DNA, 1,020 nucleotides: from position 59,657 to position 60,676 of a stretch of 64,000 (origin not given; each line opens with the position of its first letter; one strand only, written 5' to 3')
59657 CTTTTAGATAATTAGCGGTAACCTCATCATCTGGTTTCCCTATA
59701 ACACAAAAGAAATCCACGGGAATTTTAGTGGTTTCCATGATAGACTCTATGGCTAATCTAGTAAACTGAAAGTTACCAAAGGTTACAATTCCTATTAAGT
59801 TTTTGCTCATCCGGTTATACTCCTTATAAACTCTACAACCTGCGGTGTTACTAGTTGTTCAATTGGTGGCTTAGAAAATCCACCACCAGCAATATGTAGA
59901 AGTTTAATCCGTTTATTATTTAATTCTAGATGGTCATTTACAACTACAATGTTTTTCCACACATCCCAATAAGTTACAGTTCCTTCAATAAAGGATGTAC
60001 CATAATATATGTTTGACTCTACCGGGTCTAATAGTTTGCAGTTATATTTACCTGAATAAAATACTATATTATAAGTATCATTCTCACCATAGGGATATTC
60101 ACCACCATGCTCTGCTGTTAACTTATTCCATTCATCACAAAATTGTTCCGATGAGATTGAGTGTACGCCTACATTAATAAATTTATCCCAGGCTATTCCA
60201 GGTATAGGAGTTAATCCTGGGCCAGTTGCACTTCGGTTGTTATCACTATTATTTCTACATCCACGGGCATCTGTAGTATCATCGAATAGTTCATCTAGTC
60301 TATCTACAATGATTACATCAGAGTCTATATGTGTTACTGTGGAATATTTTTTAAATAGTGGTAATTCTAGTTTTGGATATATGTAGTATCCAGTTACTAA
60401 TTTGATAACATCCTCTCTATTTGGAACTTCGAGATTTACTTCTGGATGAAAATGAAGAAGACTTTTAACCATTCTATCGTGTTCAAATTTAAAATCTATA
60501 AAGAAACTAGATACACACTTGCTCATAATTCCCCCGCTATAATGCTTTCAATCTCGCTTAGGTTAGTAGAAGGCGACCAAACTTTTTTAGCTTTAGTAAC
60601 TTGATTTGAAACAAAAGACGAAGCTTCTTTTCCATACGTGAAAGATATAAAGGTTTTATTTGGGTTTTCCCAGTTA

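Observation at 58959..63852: Glycan-modification operon wedged directly upstream of the terminase gene, plus GT4 and SGNH esterase inside the head-tail module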

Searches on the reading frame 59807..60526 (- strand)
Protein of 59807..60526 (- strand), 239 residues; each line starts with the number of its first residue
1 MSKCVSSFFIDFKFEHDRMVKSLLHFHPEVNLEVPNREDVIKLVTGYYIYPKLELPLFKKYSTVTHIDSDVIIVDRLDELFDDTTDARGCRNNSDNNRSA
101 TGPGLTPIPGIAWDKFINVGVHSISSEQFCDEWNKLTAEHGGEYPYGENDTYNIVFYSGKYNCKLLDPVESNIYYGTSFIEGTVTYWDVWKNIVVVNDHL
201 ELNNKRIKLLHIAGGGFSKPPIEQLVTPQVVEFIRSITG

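Call 4: search_protein_families(library=pfam, proteins=[window:59807-60526:-], max_evalue=0.1)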
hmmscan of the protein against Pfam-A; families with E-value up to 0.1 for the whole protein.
window:59807-60526:- (239 aa): 1 family
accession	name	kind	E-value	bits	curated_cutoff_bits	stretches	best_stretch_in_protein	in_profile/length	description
PF01501.26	Glyco_transf_8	-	0.0096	16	24.3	1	47-157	84-205/253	Glycosyl transferase family 8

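Call 5: search_protein_families(library=phrogs, proteins=[window:59807-60526:-], max_evalue=0.01)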
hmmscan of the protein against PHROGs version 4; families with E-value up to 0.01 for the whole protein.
window:59807-60526:- (239 aa): 0 families

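Call 11: search_protein_families(library=ncbifam, proteins=[window:59807-60526:-], max_evalue=0.1)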
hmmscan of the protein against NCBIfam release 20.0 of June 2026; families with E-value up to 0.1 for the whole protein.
window:59807-60526:- (239 aa): 0 families

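Call 37: find_homologous_proteins(query=window:59807-60526:-, max_evalue=0.001)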
Query window:59807-60526:- (239 aa): 29 proteins with E <= 0.001 among 153 candidates.
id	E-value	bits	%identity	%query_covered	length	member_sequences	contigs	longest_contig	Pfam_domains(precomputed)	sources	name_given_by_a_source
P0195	3.1e-149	513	100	92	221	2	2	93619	-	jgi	jgi:hypothetical protein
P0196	1.9e-125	435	79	99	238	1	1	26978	-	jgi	jgi:hypothetical protein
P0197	5.8e-103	362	73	92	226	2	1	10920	-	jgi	jgi:hypothetical protein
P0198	5.3e-99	349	63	99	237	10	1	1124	-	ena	-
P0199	1.6e-98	347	64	99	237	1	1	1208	-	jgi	jgi:hypothetical protein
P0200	2.8e-96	340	63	99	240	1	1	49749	-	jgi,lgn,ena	-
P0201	3.6e-96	339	62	99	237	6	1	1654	-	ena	-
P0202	1.0e-94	335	64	95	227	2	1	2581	-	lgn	-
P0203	1.4e-91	324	64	94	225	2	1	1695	-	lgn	-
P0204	8.1e-91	322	60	99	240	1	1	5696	-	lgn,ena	-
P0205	2.8e-88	314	56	100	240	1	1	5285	-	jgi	jgi:hypothetical protein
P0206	2.1e-87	311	57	99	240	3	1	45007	-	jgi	-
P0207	3.1e-87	310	57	99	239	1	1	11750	-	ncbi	-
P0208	2.3e-83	298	58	98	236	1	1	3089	-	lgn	-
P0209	1.2e-82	295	55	98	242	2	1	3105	-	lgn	-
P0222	7.1e-36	142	35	92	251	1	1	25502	PF01501.27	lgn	-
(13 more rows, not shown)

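Call 41: search_solved_structures(query=A3, max_evalue=1, show_alignments=1)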
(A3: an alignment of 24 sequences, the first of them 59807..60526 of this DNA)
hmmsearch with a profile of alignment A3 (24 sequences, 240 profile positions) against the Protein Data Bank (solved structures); distinct sequences matched with E-value up to 1: 24.
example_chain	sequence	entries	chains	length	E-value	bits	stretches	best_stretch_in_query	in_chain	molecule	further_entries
6u4b_A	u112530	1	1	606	2.2e-08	36.9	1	21-219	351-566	WbbM protein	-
6mw5_A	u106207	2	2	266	5.3e-05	25.8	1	47-90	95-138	UDP-galactose:glucoside-Skp1 alpha-D-galactosyltransferase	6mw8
3t7m_A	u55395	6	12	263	0.0077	18.8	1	31-85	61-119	Glycogenin-1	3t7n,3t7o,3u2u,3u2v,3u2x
3q4s_A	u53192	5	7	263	0.0077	18.8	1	31-85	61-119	Glycogenin-1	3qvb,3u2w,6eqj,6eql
3rmv_A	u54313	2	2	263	0.0084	18.6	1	31-85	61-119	Glycogenin-1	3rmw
3u2t_A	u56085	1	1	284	0.0091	18.5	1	31-85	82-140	Glycogenin-1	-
1g9r_A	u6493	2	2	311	0.013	18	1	59-159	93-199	GLYCOSYL TRANSFERASE | GALACTOSYL TRANSFERASE LGTC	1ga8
7zbn_E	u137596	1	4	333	0.014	17.9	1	31-85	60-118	Isoform GN-1 of Glycogenin-1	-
7q0b_E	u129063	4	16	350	0.017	17.7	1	31-85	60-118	Glycogenin-1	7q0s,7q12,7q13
8cvx_E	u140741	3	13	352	0.017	17.6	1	31-85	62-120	Glycogenin-1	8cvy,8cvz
3usq_A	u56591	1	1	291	0.02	17.4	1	30-85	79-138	Glycogenin-1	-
1zct_A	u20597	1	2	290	0.02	17.4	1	30-85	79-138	Glycogenin-1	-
3v8y_A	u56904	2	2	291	0.02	17.4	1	30-85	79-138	Glycogenin-1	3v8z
3usr_A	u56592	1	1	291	0.021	17.4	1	30-85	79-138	Glycogenin-1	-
3v90_A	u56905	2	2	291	0.021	17.3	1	30-85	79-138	Glycogenin-1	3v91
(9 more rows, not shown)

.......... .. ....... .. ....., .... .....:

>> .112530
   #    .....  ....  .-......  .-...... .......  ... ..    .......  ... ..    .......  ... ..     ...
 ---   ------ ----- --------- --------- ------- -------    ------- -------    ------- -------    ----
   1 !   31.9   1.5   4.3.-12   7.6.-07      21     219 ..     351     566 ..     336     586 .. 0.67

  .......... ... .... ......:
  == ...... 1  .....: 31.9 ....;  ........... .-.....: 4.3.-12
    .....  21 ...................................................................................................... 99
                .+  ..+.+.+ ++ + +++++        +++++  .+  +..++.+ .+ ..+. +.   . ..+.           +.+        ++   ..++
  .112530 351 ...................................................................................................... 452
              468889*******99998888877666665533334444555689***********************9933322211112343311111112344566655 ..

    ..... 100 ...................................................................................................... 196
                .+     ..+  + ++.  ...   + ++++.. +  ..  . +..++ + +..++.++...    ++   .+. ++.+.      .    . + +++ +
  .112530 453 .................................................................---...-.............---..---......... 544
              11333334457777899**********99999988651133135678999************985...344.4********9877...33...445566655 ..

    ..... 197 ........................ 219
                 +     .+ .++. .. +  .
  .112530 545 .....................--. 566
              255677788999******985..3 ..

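Call 117: search_dna_similar(query=window:59807-60526:-, collection=phages, mode=protein, max_rows=15, max_evalue=0.001)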
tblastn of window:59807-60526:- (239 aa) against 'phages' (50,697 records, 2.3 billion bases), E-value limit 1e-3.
No match.
